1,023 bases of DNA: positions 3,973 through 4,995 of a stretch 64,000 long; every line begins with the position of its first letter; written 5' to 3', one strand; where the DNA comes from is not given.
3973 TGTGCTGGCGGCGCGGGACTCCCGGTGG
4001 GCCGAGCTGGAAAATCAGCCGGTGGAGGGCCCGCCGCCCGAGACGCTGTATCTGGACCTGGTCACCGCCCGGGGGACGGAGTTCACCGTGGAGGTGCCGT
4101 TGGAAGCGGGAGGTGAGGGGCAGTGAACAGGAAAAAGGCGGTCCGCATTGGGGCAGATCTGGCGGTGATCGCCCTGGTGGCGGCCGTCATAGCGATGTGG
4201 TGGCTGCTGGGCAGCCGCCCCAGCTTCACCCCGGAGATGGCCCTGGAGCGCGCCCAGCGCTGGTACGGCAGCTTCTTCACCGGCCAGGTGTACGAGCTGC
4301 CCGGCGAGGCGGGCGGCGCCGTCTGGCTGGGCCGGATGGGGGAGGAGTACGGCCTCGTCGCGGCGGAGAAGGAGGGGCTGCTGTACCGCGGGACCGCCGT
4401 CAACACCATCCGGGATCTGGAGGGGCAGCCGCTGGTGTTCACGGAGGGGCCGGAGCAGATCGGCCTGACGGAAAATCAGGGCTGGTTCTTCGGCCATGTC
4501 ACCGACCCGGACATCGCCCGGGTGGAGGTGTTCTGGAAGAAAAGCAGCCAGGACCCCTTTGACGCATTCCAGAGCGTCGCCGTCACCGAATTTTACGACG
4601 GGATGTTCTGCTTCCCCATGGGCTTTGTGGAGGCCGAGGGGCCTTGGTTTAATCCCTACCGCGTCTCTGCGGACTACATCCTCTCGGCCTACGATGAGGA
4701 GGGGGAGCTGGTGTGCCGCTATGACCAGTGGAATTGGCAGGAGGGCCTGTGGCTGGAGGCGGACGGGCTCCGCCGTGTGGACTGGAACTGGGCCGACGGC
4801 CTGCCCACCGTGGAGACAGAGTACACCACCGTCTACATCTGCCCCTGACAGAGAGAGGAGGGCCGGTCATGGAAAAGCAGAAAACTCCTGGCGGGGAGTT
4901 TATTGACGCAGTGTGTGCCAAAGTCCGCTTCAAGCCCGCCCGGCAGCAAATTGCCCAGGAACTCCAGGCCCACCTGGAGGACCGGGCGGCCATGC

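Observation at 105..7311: One PadR regulator followed by a 7-kb same-strand array of six PadR-partner (HAAS/permease-prefix-like) membrane sensors, each after the first paired with a second membrane-anchored family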

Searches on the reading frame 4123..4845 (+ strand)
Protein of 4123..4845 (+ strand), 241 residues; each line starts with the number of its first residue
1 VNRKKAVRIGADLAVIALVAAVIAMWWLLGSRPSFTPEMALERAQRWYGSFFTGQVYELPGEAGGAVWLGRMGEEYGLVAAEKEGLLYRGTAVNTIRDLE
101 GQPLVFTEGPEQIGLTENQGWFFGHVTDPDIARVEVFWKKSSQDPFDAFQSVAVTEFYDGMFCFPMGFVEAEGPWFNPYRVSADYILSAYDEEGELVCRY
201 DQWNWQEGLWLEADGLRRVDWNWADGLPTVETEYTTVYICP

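Call 3: search_protein_families(library=pfam, proteins=[window:4123-4845:+], max_evalue=1)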
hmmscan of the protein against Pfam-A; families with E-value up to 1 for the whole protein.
window:4123-4845:+ (241 aa): 0 families

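Call 4: search_protein_families(library=ncbifam, proteins=[window:4123-4845:+], max_evalue=1)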
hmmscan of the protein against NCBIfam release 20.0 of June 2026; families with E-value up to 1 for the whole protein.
window:4123-4845:+ (241 aa): 0 families

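Call 9: find_homologous_proteins(query=window:4123-4845:+, max_evalue=0.001)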
Query window:4123-4845:+ (241 aa): 14 proteins with E <= 0.001 among 927 candidates.
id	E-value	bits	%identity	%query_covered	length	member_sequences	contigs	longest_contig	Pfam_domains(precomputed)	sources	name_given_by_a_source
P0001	5.4e-163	559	100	100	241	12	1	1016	-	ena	-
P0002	1.5e-132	459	83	100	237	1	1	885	-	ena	-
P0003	2.6e-127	442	79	100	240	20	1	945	-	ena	-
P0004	2.6e-94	333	64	99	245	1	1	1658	-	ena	-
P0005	2.7e-60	222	49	100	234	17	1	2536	-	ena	-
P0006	1.6e-59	219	49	100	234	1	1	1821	-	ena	-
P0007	7.0e-59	217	49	100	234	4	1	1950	-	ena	-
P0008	4.1e-58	215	47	100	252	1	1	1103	-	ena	-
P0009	1.0e-57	213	100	42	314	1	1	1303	-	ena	-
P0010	4.3e-55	205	45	99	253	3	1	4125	-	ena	-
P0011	4.0e-53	198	45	99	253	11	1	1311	-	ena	-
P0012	1.0e-41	161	75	44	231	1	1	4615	PF03631.21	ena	-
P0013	4.5e-36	143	42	90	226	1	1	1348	-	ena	-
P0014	4.7e-33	133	42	85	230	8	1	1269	-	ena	-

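Call 14: find_related_loci(query=A3, collection=genome_contigs, flank=10000)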
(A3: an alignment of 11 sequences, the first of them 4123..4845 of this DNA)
Query A3 (241 aa) in genome_contigs; peptide patterns used: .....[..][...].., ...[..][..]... (x = any residue, [..] = any of these).
80 stretches matched a pattern; 2 encode a relative of the query (tblastn E <= 1e-3); 1 distinct loci.
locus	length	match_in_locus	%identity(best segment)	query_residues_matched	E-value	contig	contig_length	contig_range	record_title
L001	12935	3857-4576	78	1-241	3e-128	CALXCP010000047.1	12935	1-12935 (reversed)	MAG: uncultured Oscillospiraceae bacterium isolate BRZ_BD__bin41 genome assembly, contig: BRZ_BD__NODE_3518_length_12935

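Call 23: search_protein_representatives(alignment_id=A3)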
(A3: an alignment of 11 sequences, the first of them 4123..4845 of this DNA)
Query: 11 sequences, 239 profile positions. Proteins with E-value up to 0.001 (for the whole library): 35; up to 1e-10: 13; up to 1e-30: 7. The best 35 are listed.
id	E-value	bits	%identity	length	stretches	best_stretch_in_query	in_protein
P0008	1.9e-126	436.4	-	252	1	1-239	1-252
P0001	5.8e-120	415.2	-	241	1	1-239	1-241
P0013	2.7e-87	308.3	-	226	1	1-215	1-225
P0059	9.5e-61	221.4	-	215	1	89-239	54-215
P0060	2.3e-53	197.2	-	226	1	2-215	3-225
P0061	9.1e-36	139.6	-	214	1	1-207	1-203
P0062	2.6e-33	131.6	-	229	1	2-211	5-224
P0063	2.8e-30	121.6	-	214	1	3-215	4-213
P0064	1.2e-23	100.0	-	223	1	5-207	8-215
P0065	5.7e-22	94.4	-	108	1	1-82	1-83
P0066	1.3e-20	90.0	-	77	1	1-65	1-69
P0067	2.8e-19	85.6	-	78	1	188-239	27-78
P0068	1.0e-10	57.6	-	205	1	1-200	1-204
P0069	1.3e-10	57.2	-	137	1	2-58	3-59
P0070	8.1e-09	51.4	-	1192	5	23-111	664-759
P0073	2.6e-06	43.2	-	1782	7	24-108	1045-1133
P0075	1.1e-05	41.2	-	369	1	7-201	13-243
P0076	1.2e-05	41.0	-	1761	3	60-173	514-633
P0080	3.6e-05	39.4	-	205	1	5-193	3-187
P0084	2.2e-04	36.9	-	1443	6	30-112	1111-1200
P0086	3.0e-04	36.4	-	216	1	64-198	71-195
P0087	3.7e-04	36.1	-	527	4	30-112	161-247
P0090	9.8e-04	34.7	-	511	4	64-129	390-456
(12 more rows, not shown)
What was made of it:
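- On DUF5044 (PF16447), for family B: A profile built from close B sequences alone found DUF5044-type proteins among 1.84 billion representatives at E 1e-4 to 9e-4 (call 23).
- Tried and rejected: Hits of the B profile to SpaA, PKD and cadherin-like repeat proteins (call 23).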

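Call 24: search_protein_families(library=pfam, proteins=[P0070, P0073, P0076, P0084, P0087, P0090, P0075], max_evalue=0.01)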
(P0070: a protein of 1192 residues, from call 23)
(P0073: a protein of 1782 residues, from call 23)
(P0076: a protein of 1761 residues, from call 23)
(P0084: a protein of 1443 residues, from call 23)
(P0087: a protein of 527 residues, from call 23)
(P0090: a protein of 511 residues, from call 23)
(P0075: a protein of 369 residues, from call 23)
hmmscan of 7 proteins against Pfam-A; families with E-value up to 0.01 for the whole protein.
P0070 (1192 aa): 8 families
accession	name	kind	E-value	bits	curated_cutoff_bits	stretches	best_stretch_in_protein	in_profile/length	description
PF17802.7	SpaA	-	1.2e-128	420.1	23.1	6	674-763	1-89/91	Prealbumin-like fold domain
PF05737.18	Collagen_bind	-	7.6e-44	149.5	27.5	4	414-551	2-129/131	Collagen binding domain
PF13620.12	CarboxypepD_reg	-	8.5e-20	71.3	32.3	5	681-729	7-53/82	Carboxypeptidase regulatory-like domain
PF23157.1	DUF7055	-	2.4e-05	24.4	27.6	0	693-713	18-38/66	Domain of unknown function (DUF7055)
PF14686.12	fn3_3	-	0.00012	22.2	24.4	0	710-726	31-47/75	Polysaccharide lyase family 4, domain II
PF07495.19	Y_Y_Y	-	0.00073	19.8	26.6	0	711-729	25-43/65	Y_Y_Y domain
PF17936.7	Big_6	-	0.0031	18.2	27.6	0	779-812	18-50/83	Bacterial Ig domain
PF06865.17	Ppnp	-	0.0036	18.1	25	0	700-732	8-40/92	Pyrimidine/purine nucleoside phosphorylase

P0073 (1782 aa): 16 families
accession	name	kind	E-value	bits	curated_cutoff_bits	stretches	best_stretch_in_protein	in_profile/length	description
PF17802.7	SpaA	-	0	1072.5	23.1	15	406-493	1-90/91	Prealbumin-like fold domain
PF17210.9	SdrD_B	-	2.2e-74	247.3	29.7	14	603-658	22-75/112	SdrD B-like domain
PF13620.12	CarboxypepD_reg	-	5.1e-51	171.4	32.3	3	597-676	7-81/82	Carboxypeptidase regulatory-like domain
PF05737.18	Collagen_bind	-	1e-31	110.3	27.5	1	166-290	2-129/131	Collagen binding domain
PF17961.7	Big_8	-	2.8e-21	76.1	22.9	1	43-141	2-102/103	Bacterial Ig domain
PF13473.12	Cupredoxin_1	-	1.8e-14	54.1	27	0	1499-1575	23-91/104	Cupredoxin-like domain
PF16555.11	GramPos_pilinD1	-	1.1e-13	52.4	23.1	0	428-478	90-137/160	Gram-positive pilin subunit D1, N-terminal domain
PF13715.12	CarbopepD_reg_2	-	7.1e-11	42.4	32.2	0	620-679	24-79/88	CarboxypepD_reg-like domain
PF07495.19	Y_Y_Y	-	1.6e-10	41.2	26.6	0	1556-1574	25-42/65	Y_Y_Y domain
PF14686.12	fn3_3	-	1.7e-10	41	24.4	0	1090-1109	30-49/75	Polysaccharide lyase family 4, domain II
PF01455.23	HupF_HypC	-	3.4e-07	30.8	28.5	0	1351-1388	7-43/65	HupF/HypC family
PF08608.17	Wyosine_form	-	6.4e-07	30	22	0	1291-1305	2-18/63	Wyosine base formation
PF19415.4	Astro_1A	-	3.8e-06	27.2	27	0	777-809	195-227/244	Astrovirus transmembrane protein 1A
PF01105.29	EMP24_GP25L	-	0.00061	20.3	25.9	0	1540-1625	41-129/182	emp24/gp25L/p24 family/GOLD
PF17766.7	fn3_6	-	0.001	19.6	26.4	0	645-680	37-73/99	Fibronectin type-III domain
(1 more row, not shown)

P0076 (1761 aa): 19 families
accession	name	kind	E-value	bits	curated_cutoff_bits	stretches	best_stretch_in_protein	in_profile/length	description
PF22352.2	K319L-like_PKD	-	0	1044.4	27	15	934-1015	1-84/84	K319L-like, PKD domain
PF18911.6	PKD_4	-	1.1e-59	198.9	27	6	460-547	1-84/85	PKD domain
PF00801.26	PKD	-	1.5e-45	153.5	23.5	3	289-349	14-70/80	PKD domain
PF07495.19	Y_Y_Y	-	1.6e-42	143.7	26.6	4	1629-1669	24-62/65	Y_Y_Y domain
PF17963.7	Big_9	-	5.6e-34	117.3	23.6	3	1208-1294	1-88/89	Bacterial Ig domain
PF13585.12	CHU_C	-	4.8e-19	68.7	27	1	1680-1758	4-85/86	CHU_C Type IX secretion signal domain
PF21027.3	Sde0182_C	-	2.6e-12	47.6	27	0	1040-1091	1-47/83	Cellulose-binding protein Sde0182, C-terminal domain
PF16389.11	DUF4998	-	3.8e-08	33.6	29.1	0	1258-1288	70-100/199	Domain of unknown function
PF00326.27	Peptidase_S9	-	1.7e-07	31.4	22.6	1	143-191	50-98/213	Prolyl oligopeptidase family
PF02230.22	Abhydrolase_2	-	6.8e-07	29.8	23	1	85-250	15-204/217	Phospholipase/Carboxylesterase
PF15418.12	DUF4625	-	2.2e-06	28.4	27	0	520-548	102-130/131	Domain of unknown function (DUF4625)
PF00756.26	Esterase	-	5.6e-06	26.8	22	1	71-185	13-143/251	Putative esterase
PF18962.6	Por_Secre_tail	-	1.2e-05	25.9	27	0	1157-1190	30-66/75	Secretion system C-terminal sorting domain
PF17802.7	SpaA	-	5.9e-05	23.6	23.1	0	1073-1111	40-78/91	Prealbumin-like fold domain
PF22433.2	MtxA_IG-like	-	0.00016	21.9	26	0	1639-1660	50-71/83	Magnetotaxis protein MtxA, Immunoglobulin-like domain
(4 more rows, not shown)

P0084 (1443 aa): 11 families
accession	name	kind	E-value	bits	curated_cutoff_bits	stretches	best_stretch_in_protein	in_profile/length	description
PF17802.7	SpaA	-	6.6e-178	577.9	23.1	8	1208-1296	1-90/91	Prealbumin-like fold domain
PF13620.12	CarboxypepD_reg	-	2.4e-31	108.4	32.3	4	658-730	6-75/82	Carboxypeptidase regulatory-like domain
PF17210.9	SdrD_B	-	1.5e-30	106.1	29.7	7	1035-1087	22-72/112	SdrD B-like domain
PF14686.12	fn3_3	-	1.9e-11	44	24.4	0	1229-1260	17-47/75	Polysaccharide lyase family 4, domain II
PF11974.14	bMG3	-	7.8e-11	42.3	34.9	0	661-696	23-58/103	Bacterial alpha-2-macroglobulin MG3 domain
PF00746.26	Gram_pos_anchor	-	5.6e-07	29.8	20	1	1402-1440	3-39/43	LPXTG cell wall anchor motif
PF05737.18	Collagen_bind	-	7.1e-06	26.7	27.5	1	376-507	11-127/131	Collagen binding domain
PF13473.12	Cupredoxin_1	-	2.5e-05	24.7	27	0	669-703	57-89/104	Cupredoxin-like domain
PF16392.11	DUF5001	-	6.1e-05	23.4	23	0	1176-1210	32-66/86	Ig-like domain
PF13715.12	CarbopepD_reg_2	-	0.00049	20.5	32.2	0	1328-1355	22-49/88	CarboxypepD_reg-like domain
PF22898.2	NOMO1-like_1st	-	0.00074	20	27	0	1260-1292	48-80/85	BOS complex subunit NOMO1-like, first beta sandwich domain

P0087 (527 aa): 23 families
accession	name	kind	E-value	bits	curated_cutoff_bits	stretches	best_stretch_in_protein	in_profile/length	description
PF17802.7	SpaA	-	1.2e-135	442.5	23.1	6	72-160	1-89/91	Prealbumin-like fold domain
PF17210.9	SdrD_B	-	7.8e-34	116.7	29.7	6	365-430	23-86/112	SdrD B-like domain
PF13620.12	CarboxypepD_reg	-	3.9e-31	107.7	32.3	5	174-252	8-82/82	Carboxypeptidase regulatory-like domain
PF14686.12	fn3_3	-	6.1e-16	58.4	24.4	0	275-338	13-73/75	Polysaccharide lyase family 4, domain II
PF07198.17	DUF1410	-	3.7e-13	50.1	25.5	0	371-408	11-51/61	Protein of unknown function (DUF1410)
PF19403.5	SpaA_2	-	5.7e-11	43.3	25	0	100-161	33-91/96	Prealbumin-like fold domain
PF23193.1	NOMO_3rd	-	1.6e-10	41.5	27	0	93-147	51-98/120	NOMO third transthyretin-like domain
PF13715.12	CarbopepD_reg_2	-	5.3e-10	39.6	32.2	0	79-161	6-79/88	CarboxypepD_reg-like domain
PF00775.27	Dioxygenase_C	-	8.3e-10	38.8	27.3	0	195-228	74-106/182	Dioxygenase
PF22904.2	NOMO1-like_2nd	-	2.7e-09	37.5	27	0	199-224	38-63/90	BOS complex subunit NOMO1-like, second beta sandwich domain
PF11589.14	DUF3244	-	1.9e-08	34.6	25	0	280-313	46-82/96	Domain of unknown function (DUF3244)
PF17965.7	MucBP_2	-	6.2e-07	30.3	23.4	0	358-425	8-70/74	Mucin binding domain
PF07495.19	Y_Y_Y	-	1e-06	29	26.6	0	294-312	25-42/65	Y_Y_Y domain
PF17766.7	fn3_6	-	2e-06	28.3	26.4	0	406-473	37-93/99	Fibronectin type-III domain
PF09430.16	EMC7_beta-sandw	-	2.6e-06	28.1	26.6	0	293-345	24-73/122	ER membrane protein complex subunit 7, beta-sandwich domain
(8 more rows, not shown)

P0090 (511 aa): 10 families
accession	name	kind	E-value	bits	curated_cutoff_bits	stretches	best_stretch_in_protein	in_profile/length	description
PF17963.7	Big_9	-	6e-93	306.3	23.6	5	201-307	1-89/89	Bacterial Ig domain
PF17803.7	Cadherin_4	-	1.2e-92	304.8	25.1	5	192-269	2-71/71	Bacterial cadherin-like domain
PF17892.7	Cadherin_5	-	2.6e-56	187.9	26.5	5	201-309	2-98/98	Cadherin-like domain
PF18200.7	Big_11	-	1.7e-09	37.9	25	0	107-171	2-64/87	Bacterial Ig-like domain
PF18175.6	HU-CCDC81_bac_2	-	3e-08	33.9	35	0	146-165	45-64/70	CCDC81-like prokaryotic HU domain 2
PF12913.13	SH3_6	-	5.9e-08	32.6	27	0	38-55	33-50/53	SH3 domain (SH3b1 type)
PF19076.6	CshA_repeat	-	5.7e-07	30.6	27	0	207-308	7-103/103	Surface adhesin CshA repetitive domain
PF19077.6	Big_13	-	8.8e-07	29.8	27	0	214-277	12-75/102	Bacterial Ig-like domain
PF04225.17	LysM_OapA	-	0.00036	21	22.3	0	455-490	25-60/85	Opacity-associated protein A LysM-like domain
PF17089.10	YjbT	-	0.00066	20.1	27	0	411-452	16-57/92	Uncharacterised protein family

P0075 (369 aa): 0 families
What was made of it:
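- Tried and rejected: These are giant adhesins whose score accumulates over many repeats (call 24).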

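Call 27: find_homologous_proteins(query=A4, max_evalue=0.001)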
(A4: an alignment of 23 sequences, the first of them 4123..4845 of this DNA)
Query A4 (23 sequences) (241 aa, profile of the alignment): 36 proteins with E <= 0.001 among 8000 candidates.
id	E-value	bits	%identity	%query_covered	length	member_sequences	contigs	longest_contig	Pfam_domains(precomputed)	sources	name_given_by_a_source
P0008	2.4e-62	228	47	100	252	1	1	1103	-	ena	-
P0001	1.3e-61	226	100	100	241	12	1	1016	-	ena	-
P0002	2.8e-61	225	83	100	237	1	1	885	-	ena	-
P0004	9.6e-61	223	64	99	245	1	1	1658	-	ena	-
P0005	1.3e-60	222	49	100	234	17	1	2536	-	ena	-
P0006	1.9e-60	222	49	100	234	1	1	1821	-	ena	-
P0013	2.4e-59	218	42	90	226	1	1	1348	-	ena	-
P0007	3.6e-59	218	49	100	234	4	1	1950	-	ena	-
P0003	1.9e-57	212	79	100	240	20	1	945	-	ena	-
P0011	2.9e-56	208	45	99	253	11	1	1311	-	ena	-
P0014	1.2e-55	206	42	85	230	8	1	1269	-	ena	-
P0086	2.0e-50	189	27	51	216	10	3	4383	PF16447.10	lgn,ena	-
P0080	6.6e-48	181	19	73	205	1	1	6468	-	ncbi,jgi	ncbi:MAG: hypothetical protein ACOYJ1_11080 [Peptococcales bacterium]|jgi:hypothetical protein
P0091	2.0e-47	179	28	60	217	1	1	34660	PF16447.10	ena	-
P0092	6.8e-46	174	26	51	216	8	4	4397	PF16447.10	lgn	-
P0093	1.0e-44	170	24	54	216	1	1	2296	PF16447.10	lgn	-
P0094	3.4e-44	169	25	51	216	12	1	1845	PF16447.10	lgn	-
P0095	1.0e-43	167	26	51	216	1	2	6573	PF16447.10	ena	-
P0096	2.2e-43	166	26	51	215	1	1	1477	PF16447.10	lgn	-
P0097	3.1e-43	166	27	51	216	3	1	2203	PF16447.10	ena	-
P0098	7.8e-42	161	25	51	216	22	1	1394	PF16447.10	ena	-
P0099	2.5e-41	159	-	-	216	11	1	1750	PF16447.10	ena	-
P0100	3.8e-39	152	27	51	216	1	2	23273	PF16447.10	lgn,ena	-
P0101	8.3e-39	151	30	21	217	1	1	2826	PF16447.10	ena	-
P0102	2.7e-38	150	28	55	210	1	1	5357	PF16447.10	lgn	-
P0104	4.6e-34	136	30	29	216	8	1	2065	PF16447.10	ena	-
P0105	4.0e-33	133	23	32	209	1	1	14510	-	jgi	-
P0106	5.5e-33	132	-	-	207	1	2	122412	-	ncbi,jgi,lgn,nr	ncbi:MAG: hypothetical protein JM58_05550 [Peptococcaceae bacterium BICA1-8]|nr:MAG: hypothetical pr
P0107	1.8e-31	127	30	12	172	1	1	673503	PF16447.10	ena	-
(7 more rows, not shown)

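Call 28: search_protein_families(library=pfam, proteins=[P0086, P0091, P0107, P0100, P0080, P0106, P0105], max_evalue=0.1)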
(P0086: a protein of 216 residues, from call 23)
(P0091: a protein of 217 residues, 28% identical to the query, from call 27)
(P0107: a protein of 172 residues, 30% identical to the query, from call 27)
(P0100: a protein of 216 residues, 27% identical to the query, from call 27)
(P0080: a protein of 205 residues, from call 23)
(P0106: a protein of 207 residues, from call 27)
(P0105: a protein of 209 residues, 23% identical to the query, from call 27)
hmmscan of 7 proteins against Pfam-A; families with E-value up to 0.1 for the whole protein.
P0086 (216 aa): 1 family
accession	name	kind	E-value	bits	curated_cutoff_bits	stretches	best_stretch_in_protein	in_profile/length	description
PF16447.10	DUF5044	-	1.1e-25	91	25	1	35-199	1-173/178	Domain of unknown function (DUF5044)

P0091 (217 aa): 1 family
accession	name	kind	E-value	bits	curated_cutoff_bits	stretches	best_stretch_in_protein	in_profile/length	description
PF16447.10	DUF5044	-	5.8e-22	78.8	25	1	35-200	1-173/178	Domain of unknown function (DUF5044)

P0107 (172 aa): 2 families
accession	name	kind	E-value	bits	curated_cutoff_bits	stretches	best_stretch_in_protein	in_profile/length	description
PF16447.10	DUF5044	-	6.1e-14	52.7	25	1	35-140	1-108/178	Domain of unknown function (DUF5044)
PF19386.4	DUF5961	-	0.012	16.2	25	1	139-167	36-64/72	Family of unknown function (DUF5961)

P0100 (216 aa): 1 family
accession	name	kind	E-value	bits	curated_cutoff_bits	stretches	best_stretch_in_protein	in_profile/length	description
PF16447.10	DUF5044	-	9.9e-26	91.1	25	1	35-199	1-173/178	Domain of unknown function (DUF5044)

P0080 (205 aa): 0 families

P0106 (207 aa): 0 families

P0105 (209 aa): 0 families
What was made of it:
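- On DUF5044 (PF16447), for family B: More distant relatives such as P0086 score 91 bits (call 28).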

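Call 30: search_solved_structures(query=A4, max_evalue=10, show_alignments=2)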
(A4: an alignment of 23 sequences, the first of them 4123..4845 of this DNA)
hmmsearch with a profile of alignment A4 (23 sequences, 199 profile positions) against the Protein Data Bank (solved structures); distinct sequences matched with E-value up to 10: 17.
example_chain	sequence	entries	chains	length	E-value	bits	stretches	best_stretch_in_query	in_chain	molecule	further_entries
6adq_G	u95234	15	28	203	0.13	15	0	16-75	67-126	Cytochrome c oxidase subunit 3 | Cytochrome aa3 subunit 3 | Probable cytochrome c oxidase subunit 3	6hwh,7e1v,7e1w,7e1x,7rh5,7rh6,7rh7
9wcx_f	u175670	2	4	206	0.16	14.7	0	16-74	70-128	Probable cytochrome c oxidase subunit 3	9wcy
9q3s_L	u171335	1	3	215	0.34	13.6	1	69-157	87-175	Ab 4 Fab light chain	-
8d53_L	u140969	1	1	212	0.69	12.6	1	67-158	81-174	PGT124 Fab Light Chain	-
9q09_E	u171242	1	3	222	0.78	12.5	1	69-157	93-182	Ab76 Fab light chain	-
9lyq_B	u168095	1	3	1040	0.81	12.4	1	8-49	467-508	Multidrug resistance protein MdtB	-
7ps0_L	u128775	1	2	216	1.2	11.9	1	69-157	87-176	Beta-24 light chain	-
9ymk_L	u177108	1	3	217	1.2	11.9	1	69-157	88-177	RVz20_wk72_08 light chain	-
9mro_A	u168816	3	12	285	1.2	11.9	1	28-67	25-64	Diaminopimelate epimerase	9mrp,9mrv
5wca_L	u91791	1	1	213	1.2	11.9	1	69-157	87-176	VRC315 27-1C08 Fab Light chain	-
8c8t_D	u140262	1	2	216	1.3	11.8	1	69-157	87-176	IgG EPTC112 Fab Light Chain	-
1uti_A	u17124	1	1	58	1.3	11.7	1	41-77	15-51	GRB2-RELATED ADAPTOR PROTEIN 2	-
2d0n_A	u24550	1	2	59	1.4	11.7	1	41-77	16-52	GRB2-related adaptor protein 2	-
1h3h_A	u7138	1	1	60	1.4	11.6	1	41-77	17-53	GRB2-RELATED ADAPTOR PROTEIN 2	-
1oeb_A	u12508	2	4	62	1.6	11.5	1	41-77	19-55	GRB2-RELATED ADAPTOR PROTEIN 2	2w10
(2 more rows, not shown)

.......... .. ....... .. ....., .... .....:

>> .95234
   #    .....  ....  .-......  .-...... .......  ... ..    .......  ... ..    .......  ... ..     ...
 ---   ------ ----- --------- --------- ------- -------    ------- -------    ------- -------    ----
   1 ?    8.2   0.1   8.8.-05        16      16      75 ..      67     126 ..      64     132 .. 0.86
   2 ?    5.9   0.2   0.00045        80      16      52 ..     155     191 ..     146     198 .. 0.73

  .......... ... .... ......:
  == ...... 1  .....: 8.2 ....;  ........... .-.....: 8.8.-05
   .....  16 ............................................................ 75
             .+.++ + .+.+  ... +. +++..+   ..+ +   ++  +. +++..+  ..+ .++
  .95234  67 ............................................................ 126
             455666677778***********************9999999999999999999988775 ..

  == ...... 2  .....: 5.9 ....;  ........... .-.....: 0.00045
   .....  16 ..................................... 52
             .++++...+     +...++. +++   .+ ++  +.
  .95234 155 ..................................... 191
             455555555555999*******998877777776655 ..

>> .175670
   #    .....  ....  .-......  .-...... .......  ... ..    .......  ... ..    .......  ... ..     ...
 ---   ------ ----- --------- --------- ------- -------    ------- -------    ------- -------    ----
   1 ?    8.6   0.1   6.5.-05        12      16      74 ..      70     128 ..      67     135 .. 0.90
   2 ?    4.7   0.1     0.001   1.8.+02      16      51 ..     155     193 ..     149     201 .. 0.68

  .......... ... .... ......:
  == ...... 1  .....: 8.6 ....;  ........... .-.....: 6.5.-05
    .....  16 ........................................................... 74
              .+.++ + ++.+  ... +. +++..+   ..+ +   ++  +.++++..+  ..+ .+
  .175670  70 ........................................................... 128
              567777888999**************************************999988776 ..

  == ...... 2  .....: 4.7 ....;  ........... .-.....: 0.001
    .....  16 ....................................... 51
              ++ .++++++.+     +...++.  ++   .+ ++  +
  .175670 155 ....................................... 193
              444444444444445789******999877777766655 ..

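Call 32: find_encoding_contigs(protein=P0091, flank=6000, max_places=3)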
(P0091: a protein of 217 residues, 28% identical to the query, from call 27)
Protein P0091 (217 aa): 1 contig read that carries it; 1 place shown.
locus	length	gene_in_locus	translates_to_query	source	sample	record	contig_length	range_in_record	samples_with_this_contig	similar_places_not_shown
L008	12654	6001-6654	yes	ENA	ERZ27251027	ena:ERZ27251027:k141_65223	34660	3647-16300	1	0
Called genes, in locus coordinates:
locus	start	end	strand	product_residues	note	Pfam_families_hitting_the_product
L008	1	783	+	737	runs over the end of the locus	PF23139:OB_YrrC, PF14520:HHH_5, PF14490:HHH_RecD2, PF01443:Viral_helicase1 (faint), PF13245:AAA_19, PF13604:AAA_30, PF18335:SH3_13, PF13538:UvrD_C_2, +1 more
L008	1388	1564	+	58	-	-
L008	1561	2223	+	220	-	PF18912:DZR_2, PF00156:Pribosyltran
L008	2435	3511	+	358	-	PF06723:MreB_Mbl, PF00022:Actin (faint), PF00012:HSP70, PF14450:FtsA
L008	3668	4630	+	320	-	PF00389:2-Hacid_dh (weak), PF02826:2-Hacid_dh_C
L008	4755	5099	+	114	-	PF03551:PadR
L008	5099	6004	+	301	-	-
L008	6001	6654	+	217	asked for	PF16447:DUF5044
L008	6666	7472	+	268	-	PF22564:HAAS (weak)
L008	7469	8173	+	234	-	PF16447:DUF5044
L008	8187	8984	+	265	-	-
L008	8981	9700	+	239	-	PF16447:DUF5044 (weak)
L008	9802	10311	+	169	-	PF00395:SLH (weak)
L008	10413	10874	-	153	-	PF05105:Phage_holin_4_1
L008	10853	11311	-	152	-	PF02839:CBM_5_12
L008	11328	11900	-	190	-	PF10076:Phage_Mu_Gp48 (weak)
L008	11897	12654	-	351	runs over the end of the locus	PF04865:Baseplate_J, PF26078:Baseplate_J_M, PF26079:Baseplate_J_C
